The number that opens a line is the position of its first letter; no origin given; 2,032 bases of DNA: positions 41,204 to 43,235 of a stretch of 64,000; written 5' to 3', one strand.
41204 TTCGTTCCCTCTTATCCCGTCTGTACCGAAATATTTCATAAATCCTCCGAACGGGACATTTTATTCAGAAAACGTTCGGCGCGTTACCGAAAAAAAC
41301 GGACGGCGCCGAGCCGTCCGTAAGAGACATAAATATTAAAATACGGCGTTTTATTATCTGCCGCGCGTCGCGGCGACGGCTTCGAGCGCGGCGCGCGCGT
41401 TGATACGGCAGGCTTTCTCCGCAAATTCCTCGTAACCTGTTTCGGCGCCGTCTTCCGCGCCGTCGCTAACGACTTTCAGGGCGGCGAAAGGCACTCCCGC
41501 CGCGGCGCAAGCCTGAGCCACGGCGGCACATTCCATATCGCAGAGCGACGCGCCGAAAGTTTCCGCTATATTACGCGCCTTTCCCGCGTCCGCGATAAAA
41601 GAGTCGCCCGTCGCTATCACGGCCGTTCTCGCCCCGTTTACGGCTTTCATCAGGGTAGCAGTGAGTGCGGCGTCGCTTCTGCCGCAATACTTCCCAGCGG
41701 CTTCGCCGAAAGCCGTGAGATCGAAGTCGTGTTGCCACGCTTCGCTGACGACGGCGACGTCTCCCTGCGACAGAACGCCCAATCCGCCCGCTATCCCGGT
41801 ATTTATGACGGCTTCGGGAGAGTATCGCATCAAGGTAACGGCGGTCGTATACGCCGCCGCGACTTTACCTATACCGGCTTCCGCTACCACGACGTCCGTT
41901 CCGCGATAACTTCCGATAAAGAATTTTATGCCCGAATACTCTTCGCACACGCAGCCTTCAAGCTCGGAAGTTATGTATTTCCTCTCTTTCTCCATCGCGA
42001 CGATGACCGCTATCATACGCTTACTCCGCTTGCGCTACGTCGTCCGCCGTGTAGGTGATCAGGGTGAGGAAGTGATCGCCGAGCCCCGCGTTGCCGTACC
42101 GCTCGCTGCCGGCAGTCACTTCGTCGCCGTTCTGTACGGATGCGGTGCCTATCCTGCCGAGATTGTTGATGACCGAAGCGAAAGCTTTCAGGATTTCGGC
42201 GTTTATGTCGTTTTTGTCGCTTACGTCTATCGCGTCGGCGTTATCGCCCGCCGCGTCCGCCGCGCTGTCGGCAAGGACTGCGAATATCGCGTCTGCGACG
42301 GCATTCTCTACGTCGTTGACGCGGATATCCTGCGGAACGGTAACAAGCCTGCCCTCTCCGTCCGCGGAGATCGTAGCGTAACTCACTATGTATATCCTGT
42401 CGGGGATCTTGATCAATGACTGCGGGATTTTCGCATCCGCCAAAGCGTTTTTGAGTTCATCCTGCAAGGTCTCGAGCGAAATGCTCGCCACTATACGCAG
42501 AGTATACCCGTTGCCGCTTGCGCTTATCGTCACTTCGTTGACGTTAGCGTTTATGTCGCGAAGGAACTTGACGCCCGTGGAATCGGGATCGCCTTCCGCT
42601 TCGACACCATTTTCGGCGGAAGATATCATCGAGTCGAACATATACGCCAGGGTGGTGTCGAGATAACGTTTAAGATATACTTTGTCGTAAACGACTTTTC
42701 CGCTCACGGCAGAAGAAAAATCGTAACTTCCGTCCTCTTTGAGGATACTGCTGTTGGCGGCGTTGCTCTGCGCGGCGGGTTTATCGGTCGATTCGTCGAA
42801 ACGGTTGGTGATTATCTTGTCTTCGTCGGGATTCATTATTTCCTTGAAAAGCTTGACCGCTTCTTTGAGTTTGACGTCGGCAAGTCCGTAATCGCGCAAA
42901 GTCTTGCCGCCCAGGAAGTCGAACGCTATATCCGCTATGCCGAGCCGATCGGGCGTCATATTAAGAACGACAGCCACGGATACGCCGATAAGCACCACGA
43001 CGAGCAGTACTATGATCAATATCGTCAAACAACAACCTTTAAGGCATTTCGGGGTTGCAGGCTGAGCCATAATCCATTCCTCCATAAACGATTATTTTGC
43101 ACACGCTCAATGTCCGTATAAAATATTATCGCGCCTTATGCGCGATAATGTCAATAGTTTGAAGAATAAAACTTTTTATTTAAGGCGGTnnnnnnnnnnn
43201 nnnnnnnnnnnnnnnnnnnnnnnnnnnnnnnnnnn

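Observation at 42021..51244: Uncharacterised cluster: ABC exporter, two tandem membrane-anchored Ig-like/beta-helix proteins, an anchored unknown protein and MtnN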

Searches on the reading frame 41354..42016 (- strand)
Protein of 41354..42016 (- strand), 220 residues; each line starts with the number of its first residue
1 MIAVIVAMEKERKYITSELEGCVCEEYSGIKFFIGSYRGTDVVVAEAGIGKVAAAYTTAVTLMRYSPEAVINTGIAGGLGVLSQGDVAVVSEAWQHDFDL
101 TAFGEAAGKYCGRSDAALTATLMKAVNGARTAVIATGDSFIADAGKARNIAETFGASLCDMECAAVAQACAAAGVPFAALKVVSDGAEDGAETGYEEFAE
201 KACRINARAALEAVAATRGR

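Call 4: search_protein_families(library=pfam, proteins=[window:41354-42016:-], max_evalue=0.1)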
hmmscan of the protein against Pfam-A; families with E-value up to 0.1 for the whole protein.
window:41354-42016:- (220 aa): 1 family
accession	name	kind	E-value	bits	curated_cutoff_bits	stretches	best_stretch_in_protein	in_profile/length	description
PF01048.26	PNP_UDP_1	-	2.4e-40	138.8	25.1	1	2-213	2-227/233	Phosphorylase superfamily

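Call 6: search_protein_families(library=ncbifam, proteins=[window:41354-42016:-], max_evalue=0.01)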
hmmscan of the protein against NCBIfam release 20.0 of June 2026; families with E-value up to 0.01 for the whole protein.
window:41354-42016:- (220 aa): 16 families
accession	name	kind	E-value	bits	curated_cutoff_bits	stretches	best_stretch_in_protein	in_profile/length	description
NF004079.0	PRK05584.1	equivalog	1.1e-48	165.8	169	1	2-208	3-221/232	5'-methylthioadenosine/adenosylhomocysteine nucleosidase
TIGR01704.1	MTA_SAH-Nsdase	equivalog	3e-35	121.8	73.8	1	2-207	2-219/229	5'-methylthioadenosine/S-adenosylhomocysteine nucleosidase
NF004168.0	PRK05634.1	equivalog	7.4e-26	91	129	1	41-209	24-180/185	nucleosidase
NF011286.0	PRK14697.1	equivalog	9.8e-23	80.9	260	1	2-206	4-216/233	bifunctional 5'-methylthioadenosine/S-adenosylhomocysteine nucleosidase/phosphatase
TIGR03664.1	fut_nucase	equivalog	1.4e-21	77.3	124.7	1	3-189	2-205/228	futalosine hydrolase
NF005213.0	PRK06698.1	equivalog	9.6e-21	74.1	768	1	2-206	4-216/459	bifunctional 5'-methylthioadenosine/S-adenosylhomocysteine nucleosidase/phosphatase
NF005221.0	PRK06714.1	equivalog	3.2e-16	59.6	218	1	2-205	4-216/236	S-adenosylhomocysteine nucleosidase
NF005522.0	PRK07164.1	equivalog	3.5e-14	52.8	161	1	19-211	24-208/218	5'-methylthioadenosine/S-adenosylhomocysteine nucleosidase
TIGR03468.1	HpnG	hypoth_equivalog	5e-13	49.1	187.1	1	40-189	20-160/212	hopanoid-associated phosphorylase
NF005476.0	PRK07077.1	equivalog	3.1e-09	36.5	215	1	68-188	55-174/243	phosphorylase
TIGR01705.1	MTA_SAH-nuc-hyp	equivalog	6.1e-08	32.7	152.2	1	48-189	37-176/212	5'-methylthioadenosine/S-adenosylhomocysteine nucleosidase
NF004489.0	PRK05819.1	subfamily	3.3e-06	26.5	230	1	29-197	45-217/236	DeoD-type purine-nucleoside phosphorylase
NF006087.0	PRK08236.1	equivalog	5.2e-06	26.3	213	1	4-185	9-188/219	futalosine hydrolase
NF033570.1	FIB_Spiroplas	equivalog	9.4e-06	24.5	200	1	36-186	35-195/512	cytoskeletal motor fibril protein Fib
NF007951.0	PRK10670.1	equivalog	0.0011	18.9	243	1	82-170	8-95/159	Cys-tRNA(Pro)/Cys-tRNA(Cys) deacylase YbaK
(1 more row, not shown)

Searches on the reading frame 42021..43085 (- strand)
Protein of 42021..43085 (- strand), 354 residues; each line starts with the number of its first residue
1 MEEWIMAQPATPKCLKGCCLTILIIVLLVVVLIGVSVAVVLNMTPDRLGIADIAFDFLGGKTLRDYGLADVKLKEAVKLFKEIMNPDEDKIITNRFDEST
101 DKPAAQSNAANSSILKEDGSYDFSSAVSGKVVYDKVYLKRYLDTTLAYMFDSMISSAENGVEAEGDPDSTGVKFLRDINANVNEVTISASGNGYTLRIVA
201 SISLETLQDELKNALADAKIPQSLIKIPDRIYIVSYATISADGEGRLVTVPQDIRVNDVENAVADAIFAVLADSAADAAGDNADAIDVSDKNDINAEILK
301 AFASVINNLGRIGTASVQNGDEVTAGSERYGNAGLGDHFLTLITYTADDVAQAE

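Call 4: search_protein_families(library=pfam, proteins=[window:42021-43085:-], max_evalue=0.1)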
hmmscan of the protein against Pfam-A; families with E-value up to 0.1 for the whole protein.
window:42021-43085:- (354 aa): 0 families

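Call 6: search_protein_families(library=ncbifam, proteins=[window:42021-43085:-], max_evalue=0.01)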
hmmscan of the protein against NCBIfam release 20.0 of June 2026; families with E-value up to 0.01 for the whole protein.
window:42021-43085:- (354 aa): 0 families

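Call 46: find_homologous_proteins(query=window:42021-43085:-, max_evalue=0.001)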
Query window:42021-43085:- (354 aa): 21 proteins with E <= 0.001 among 6858 candidates.
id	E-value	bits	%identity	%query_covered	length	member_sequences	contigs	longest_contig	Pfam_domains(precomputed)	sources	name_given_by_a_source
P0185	7.2e-212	720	98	99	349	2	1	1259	-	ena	-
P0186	1.1e-211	720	98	99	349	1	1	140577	-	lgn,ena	-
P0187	1.4e-196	670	89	99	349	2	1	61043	-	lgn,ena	-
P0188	2.0e-196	670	90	99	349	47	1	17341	-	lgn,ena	-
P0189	1.1e-194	664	89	99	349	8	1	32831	-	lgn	-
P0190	1.8e-151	522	71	97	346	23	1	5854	-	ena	-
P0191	6.5e-148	510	69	97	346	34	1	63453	-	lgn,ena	-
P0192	1.1e-77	279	43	97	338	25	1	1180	-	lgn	-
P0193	1.4e-73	266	44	97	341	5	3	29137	-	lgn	-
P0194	1.1e-68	250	44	89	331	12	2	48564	-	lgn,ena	-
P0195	1.3e-66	243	44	84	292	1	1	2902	-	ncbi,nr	ncbi:MAG: hypothetical protein J6R35_01385, partial [Clostridia bacterium]|nr:hypothetical protein [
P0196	1.3e-65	240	43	86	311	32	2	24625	-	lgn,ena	-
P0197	1.3e-65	240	44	89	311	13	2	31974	-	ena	-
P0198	8.6e-64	234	44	86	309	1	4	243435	-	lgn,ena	-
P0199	1.1e-63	233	43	86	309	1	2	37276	-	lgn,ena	-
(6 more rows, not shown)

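Call 85: search_protein_families(library=padloc, proteins=[window:42021-43085:-], max_evalue=0.001)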
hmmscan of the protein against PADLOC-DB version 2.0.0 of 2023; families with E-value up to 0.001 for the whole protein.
window:42021-43085:- (354 aa): 0 families
